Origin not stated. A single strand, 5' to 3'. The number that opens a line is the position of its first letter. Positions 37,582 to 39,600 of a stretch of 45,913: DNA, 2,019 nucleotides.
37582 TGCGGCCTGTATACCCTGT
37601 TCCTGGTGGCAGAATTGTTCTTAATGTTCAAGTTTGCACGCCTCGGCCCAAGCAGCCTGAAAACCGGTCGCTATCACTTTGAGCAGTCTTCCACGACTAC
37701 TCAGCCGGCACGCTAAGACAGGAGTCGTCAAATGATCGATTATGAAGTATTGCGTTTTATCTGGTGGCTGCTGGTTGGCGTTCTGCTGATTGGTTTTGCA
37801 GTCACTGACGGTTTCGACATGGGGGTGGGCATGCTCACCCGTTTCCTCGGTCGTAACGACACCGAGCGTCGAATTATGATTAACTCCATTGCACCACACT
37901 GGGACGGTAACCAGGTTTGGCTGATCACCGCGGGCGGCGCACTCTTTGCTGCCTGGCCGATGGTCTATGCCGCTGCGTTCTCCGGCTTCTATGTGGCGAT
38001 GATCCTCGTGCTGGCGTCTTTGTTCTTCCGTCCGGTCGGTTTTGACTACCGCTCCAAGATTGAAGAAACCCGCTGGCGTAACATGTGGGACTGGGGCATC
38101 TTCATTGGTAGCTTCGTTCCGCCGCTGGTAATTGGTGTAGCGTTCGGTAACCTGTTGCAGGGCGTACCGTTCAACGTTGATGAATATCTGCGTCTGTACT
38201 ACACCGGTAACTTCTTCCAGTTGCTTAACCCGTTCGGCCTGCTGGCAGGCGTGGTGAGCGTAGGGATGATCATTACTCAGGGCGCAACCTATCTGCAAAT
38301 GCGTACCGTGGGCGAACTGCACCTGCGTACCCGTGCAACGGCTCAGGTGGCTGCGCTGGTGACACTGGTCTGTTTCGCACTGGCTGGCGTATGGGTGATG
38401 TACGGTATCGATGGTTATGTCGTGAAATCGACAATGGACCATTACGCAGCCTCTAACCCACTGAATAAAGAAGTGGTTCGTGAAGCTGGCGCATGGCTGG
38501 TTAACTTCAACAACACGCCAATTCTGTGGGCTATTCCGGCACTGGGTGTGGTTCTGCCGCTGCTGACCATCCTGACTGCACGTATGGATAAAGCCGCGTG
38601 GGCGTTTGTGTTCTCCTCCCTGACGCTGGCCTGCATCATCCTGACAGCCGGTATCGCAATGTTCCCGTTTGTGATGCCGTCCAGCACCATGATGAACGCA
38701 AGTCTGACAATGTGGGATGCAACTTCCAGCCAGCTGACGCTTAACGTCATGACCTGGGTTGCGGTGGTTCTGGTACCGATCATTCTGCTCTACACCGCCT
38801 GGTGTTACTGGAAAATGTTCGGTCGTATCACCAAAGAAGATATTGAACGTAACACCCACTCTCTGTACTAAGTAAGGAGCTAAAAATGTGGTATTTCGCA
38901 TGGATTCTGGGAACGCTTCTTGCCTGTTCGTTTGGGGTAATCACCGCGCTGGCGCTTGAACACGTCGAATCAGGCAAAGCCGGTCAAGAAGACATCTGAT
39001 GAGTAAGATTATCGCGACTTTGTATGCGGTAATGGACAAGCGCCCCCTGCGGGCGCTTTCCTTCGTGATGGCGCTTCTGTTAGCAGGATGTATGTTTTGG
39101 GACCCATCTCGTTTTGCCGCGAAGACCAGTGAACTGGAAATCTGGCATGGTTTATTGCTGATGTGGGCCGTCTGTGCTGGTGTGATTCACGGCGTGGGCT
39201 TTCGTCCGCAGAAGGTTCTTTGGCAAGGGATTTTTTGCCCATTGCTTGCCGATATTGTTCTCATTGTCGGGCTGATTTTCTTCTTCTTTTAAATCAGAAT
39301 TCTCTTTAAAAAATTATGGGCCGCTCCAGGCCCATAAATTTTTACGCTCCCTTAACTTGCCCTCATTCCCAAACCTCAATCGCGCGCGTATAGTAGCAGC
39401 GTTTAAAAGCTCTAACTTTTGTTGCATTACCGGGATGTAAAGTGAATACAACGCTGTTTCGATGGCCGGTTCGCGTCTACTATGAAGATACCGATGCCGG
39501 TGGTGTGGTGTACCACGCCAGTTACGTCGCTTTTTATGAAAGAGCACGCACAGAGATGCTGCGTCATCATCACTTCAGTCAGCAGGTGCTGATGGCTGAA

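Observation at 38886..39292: Small membrane proteins after cydB missed by size-filtered ORF calling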

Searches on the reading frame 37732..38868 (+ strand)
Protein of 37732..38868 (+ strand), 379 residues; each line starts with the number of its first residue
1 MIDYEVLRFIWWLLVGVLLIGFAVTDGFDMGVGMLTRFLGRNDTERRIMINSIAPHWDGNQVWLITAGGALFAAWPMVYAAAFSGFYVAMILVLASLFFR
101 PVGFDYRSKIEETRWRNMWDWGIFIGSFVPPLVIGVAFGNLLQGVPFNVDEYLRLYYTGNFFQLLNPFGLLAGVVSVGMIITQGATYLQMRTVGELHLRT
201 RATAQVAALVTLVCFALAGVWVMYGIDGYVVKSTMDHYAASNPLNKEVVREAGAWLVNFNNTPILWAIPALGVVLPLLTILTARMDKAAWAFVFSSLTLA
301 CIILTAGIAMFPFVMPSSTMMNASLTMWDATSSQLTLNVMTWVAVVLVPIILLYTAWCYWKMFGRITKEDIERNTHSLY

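Call 65: search_protein_families(proteins=[window:37732-38868:+], library=ncbifam, max_evalue=0.01)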
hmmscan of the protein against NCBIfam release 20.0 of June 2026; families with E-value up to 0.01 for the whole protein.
window:37732-38868:+ (379 aa): 3 families
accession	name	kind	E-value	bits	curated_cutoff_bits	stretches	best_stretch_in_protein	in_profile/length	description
NF011579.0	PRK15003.1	equivalog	8.1e-262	867.9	718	1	1-379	1-379/379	cytochrome d ubiquinol oxidase subunit II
TIGR00203.1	cydB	equivalog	1.5e-209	695.8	117.3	1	1-379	1-378/378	cytochrome d ubiquinol oxidase subunit II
NF011602.0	PRK15028.1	equivalog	3.8e-154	513.7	681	1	1-379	1-378/378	cytochrome d ubiquinol oxidase subunit II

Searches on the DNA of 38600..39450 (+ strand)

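Call 3: search_dna_similar(query=window:38600-39450:+, collection=ecoli_genomes, mode=near, max_rows=10)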
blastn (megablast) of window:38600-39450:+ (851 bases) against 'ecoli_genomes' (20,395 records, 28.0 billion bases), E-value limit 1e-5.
Records with a match: 5426; places in all: 5436; records where one place covers at least 80% of the query: 5426.
Genomes with a match: 5426 of 5426; with a place that covers at least 80% of the query: 5426. Places per genome that has any: lowest 1, median 1, highest 2. On chromosomes: 5434 places; on plasmids: 2.
Best place of each record, by identity: >=99% 3781; 95-99% 1645.
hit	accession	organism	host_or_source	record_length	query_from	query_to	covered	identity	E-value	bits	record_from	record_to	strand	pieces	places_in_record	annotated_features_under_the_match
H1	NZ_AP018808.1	Escherichia coli strain E2865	Bos taurus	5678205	1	851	100%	100.0%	0e+0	1572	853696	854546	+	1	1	ybgE: cyd operon protein YbgE | cydB: cytochrome d ubiquinol oxidase subunit II | cydX: cytochrome bd-I oxidase subunit CydX | ybgC: tol-pal system-associated acyl-CoA thioesterase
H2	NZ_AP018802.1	Escherichia coli strain E2863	Bos taurus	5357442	1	851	100%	100.0%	0e+0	1572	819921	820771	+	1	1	ybgE: cyd operon protein YbgE | cydB: cytochrome d ubiquinol oxidase subunit II | cydX: cytochrome bd-I oxidase subunit CydX | ybgC: tol-pal system-associated acyl-CoA thioesterase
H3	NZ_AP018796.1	Escherichia coli strain E2855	Bos taurus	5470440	1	851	100%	100.0%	0e+0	1572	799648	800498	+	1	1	ybgE: cyd operon protein YbgE | cydB: cytochrome d ubiquinol oxidase subunit II | cydX: cytochrome bd-I oxidase subunit CydX | ybgC: tol-pal system-associated acyl-CoA thioesterase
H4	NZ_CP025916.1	Escherichia coli strain 120899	Homo sapiens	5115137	1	851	100%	100.0%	0e+0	1572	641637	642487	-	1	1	ybgE: cyd operon protein YbgE | cydB: cytochrome d ubiquinol oxidase subunit II | cydX: cytochrome bd-I oxidase subunit CydX | ybgC: tol-pal system-associated acyl-CoA thioesterase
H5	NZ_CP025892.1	Escherichia coli strain 503025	Homo sapiens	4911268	1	851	100%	100.0%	0e+0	1572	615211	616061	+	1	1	ybgE: cyd operon protein YbgE | cydB: cytochrome d ubiquinol oxidase subunit II | cydX: cytochrome bd-I oxidase subunit CydX | ybgC: tol-pal system-associated acyl-CoA thioesterase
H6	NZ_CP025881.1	Escherichia coli strain 503440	Homo sapiens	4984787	1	851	100%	100.0%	0e+0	1572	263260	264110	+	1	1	ybgE: cyd operon protein YbgE | cydB: cytochrome d ubiquinol oxidase subunit II | cydX: cytochrome bd-I oxidase subunit CydX | ybgC: tol-pal system-associated acyl-CoA thioesterase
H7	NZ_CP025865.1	Escherichia coli strain 504211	Homo sapiens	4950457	1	851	100%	100.0%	0e+0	1572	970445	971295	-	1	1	ybgE: cyd operon protein YbgE | cydB: cytochrome d ubiquinol oxidase subunit II | cydX: cytochrome bd-I oxidase subunit CydX | ybgC: tol-pal system-associated acyl-CoA thioesterase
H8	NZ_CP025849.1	Escherichia coli strain 600468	Homo sapiens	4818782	1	851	100%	100.0%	0e+0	1572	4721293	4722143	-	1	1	ybgE: cyd operon protein YbgE | cydB: cytochrome d ubiquinol oxidase subunit II | cydX: cytochrome bd-I oxidase subunit CydX | ybgC: tol-pal system-associated acyl-CoA thioesterase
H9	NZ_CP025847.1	Escherichia coli strain 602354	Homo sapiens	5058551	1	851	100%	100.0%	0e+0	1572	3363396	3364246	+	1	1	ybgE: cyd operon protein YbgE | cydB: cytochrome d ubiquinol oxidase subunit II | cydX: cytochrome bd-I oxidase subunit CydX | ybgC: tol-pal system-associated acyl-CoA thioesterase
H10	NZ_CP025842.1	Escherichia coli strain 720632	Homo sapiens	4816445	1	851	100%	100.0%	0e+0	1572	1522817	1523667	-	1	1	ybgE: cyd operon protein YbgE | cydB: cytochrome d ubiquinol oxidase subunit II | cydX: cytochrome bd-I oxidase subunit CydX | ybgC: tol-pal system-associated acyl-CoA thioesterase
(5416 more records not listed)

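Call 7: get_annotated_region(hit=H1, flank=4000)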
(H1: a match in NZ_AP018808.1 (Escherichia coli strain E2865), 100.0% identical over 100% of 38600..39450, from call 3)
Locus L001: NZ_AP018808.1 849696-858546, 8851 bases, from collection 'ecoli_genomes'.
description: Escherichia coli strain E2865 chromosome, complete genome
organism: Escherichia coli strain E2865 (NCBI taxid 562)
replicon: chromosome; assembly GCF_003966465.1
host: Bos taurus; source: -; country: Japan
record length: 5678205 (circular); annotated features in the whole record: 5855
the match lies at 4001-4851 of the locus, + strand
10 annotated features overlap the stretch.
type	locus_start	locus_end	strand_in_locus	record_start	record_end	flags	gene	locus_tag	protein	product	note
CDS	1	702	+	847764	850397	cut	mngB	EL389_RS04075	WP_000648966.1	mannosylglycerate hydrolase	-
CDS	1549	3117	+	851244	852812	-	cydA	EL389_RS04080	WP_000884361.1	cytochrome ubiquinol oxidase subunit I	-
CDS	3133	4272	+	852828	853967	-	cydB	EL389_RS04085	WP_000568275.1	cytochrome d ubiquinol oxidase subunit II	-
CDS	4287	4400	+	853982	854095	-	cydX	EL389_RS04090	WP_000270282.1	cytochrome bd-I oxidase subunit CydX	-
CDS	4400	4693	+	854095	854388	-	ybgE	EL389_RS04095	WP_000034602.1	cyd operon protein YbgE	-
CDS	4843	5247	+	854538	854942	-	ybgC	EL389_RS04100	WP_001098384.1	tol-pal system-associated acyl-CoA thioesterase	-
CDS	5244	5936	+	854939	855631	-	tolQ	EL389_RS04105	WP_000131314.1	Tol-Pal system protein TolQ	-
CDS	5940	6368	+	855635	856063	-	tolR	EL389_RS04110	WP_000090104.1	colicin uptake protein TolR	-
CDS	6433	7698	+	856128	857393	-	tolA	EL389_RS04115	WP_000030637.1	cell envelope integrity protein TolA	-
CDS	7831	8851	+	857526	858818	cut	tolB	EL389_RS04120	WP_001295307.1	Tol-Pal system beta propeller repeat protein TolB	-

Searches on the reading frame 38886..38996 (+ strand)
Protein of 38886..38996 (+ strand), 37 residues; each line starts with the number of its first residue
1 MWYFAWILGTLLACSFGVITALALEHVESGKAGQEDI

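Call 4: search_protein_families(proteins=[window:38886-38996:+], library=ncbifam, max_evalue=0.01)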
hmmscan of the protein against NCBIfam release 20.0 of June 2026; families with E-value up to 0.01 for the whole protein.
window:38886-38996:+ (37 aa): 2 families
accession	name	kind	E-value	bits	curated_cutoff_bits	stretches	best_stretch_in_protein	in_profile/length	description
TIGR02106.1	cyd_oper_ybgT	equivalog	9.1e-20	70.7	31.6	1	1-29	1-29/30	cytochrome bd-I oxidase subunit CydX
NF011333.0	PRK14749.1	equivalog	0.00013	21.7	57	1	1-17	1-17/30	cytochrome bd-II oxidase subunit CbdX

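Call 5: search_solved_structures(query=window:38886-38996:+, max_evalue=1, show_alignments=2)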
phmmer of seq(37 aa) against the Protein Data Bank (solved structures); distinct sequences matched with E-value up to 1: 6.
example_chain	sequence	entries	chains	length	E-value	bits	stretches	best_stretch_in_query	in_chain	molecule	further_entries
6rko_X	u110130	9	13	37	8.9e-22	77.4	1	1-37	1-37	Cytochrome bd-I ubiquinol oxidase subunit X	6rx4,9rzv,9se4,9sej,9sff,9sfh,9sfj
7ose_C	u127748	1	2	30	0.015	18.9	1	1-23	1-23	Putative cytochrome bd-II ubiquinol oxidase subunit AppX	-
7oy2_X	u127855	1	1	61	0.19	15.5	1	1-24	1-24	Putative cytochrome bd-II ubiquinol oxidase subunit AppX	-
6jlu_M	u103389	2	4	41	0.65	13.9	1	3-36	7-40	PsbM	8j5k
7vd5_M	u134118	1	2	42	0.69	13.8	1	3-36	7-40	Photosystem II subunit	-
7wsr_A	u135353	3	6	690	0.76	13.7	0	5-24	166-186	Iron-phytosiderophore transporter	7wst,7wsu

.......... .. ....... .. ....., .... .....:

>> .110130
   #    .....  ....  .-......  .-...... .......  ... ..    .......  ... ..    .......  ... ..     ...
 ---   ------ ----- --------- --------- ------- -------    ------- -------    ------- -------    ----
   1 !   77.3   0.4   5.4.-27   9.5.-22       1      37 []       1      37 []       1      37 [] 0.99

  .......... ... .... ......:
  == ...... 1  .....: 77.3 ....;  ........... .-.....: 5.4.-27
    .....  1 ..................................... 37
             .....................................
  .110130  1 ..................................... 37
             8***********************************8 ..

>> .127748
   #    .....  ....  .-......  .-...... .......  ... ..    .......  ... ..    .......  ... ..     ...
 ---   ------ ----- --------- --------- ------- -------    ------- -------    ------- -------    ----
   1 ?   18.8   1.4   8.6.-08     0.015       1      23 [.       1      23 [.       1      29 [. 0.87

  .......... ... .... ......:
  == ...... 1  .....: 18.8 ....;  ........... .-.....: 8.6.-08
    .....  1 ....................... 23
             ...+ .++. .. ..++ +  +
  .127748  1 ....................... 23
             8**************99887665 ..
